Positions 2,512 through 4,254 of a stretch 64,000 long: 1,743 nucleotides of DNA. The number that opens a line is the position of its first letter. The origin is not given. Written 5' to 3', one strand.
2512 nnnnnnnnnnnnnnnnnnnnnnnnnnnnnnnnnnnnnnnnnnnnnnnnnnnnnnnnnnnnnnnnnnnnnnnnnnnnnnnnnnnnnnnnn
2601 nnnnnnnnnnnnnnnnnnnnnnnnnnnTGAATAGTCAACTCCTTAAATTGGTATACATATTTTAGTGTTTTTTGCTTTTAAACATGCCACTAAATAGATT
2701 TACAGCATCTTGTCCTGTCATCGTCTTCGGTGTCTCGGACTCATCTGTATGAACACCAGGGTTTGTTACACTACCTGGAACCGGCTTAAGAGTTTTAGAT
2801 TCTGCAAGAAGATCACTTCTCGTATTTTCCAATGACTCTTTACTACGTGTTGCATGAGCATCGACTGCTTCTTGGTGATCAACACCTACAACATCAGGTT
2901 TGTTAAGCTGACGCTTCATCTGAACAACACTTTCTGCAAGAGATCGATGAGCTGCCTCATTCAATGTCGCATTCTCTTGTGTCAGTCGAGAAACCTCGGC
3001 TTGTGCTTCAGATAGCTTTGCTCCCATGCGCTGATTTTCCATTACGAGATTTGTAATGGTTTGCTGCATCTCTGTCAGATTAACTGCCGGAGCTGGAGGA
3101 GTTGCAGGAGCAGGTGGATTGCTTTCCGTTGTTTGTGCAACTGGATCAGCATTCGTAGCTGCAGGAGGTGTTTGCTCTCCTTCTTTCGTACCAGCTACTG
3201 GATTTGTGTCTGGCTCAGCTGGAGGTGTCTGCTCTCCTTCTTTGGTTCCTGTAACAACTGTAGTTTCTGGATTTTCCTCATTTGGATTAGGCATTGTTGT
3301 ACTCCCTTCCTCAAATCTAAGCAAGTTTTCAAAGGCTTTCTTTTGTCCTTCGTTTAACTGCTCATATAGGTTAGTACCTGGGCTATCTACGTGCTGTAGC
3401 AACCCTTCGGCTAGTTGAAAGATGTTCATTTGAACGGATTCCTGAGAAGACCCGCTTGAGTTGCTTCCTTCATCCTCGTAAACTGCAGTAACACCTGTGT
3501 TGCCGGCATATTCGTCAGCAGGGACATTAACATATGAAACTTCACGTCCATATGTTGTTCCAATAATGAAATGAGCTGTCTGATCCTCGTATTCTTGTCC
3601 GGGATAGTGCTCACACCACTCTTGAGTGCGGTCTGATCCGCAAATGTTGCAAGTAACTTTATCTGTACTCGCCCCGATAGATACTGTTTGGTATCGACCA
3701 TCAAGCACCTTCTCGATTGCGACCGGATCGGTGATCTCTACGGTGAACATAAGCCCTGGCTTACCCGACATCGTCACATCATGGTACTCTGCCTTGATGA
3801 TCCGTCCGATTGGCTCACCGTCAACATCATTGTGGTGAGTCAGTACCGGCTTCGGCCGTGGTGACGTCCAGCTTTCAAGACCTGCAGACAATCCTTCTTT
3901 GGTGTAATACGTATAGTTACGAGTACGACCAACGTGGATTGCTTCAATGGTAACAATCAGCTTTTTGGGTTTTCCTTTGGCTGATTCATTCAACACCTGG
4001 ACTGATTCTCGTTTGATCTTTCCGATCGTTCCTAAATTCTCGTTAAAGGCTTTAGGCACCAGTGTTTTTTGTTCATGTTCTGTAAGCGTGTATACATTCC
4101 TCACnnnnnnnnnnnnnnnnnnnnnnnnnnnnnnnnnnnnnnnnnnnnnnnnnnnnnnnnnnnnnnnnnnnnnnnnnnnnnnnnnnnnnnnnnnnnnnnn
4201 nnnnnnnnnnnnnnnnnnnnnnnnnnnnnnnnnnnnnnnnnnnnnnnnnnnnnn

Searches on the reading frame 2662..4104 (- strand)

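Call 17: search_protein_families(library=pfam, proteins=[window:2662-4104:-], max_evalue=0.01)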
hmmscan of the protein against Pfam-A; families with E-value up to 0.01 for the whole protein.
window:2662-4104:- (480 aa): 1 family
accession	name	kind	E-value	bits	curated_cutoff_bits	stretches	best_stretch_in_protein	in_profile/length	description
PF06785.16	UPF0242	-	0.0081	16.7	33.5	0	336-402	81-147/194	Uncharacterised protein family (UPF0242) N-terminus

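Call 18: search_protein_families(library=phrogs, proteins=[window:2662-4104:-], max_evalue=0.001)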
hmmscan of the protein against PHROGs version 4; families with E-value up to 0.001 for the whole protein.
window:2662-4104:- (480 aa): 3 families
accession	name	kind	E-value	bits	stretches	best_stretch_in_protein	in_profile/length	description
phrog_16951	-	unknown function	2e-12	47.9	1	131-217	126-213/312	-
phrog_37797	-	unknown function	5.9e-05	23.2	1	87-158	75-150/398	-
phrog_18299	-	head and packaging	0.00012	22.4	1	121-167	158-207/257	head maturation protease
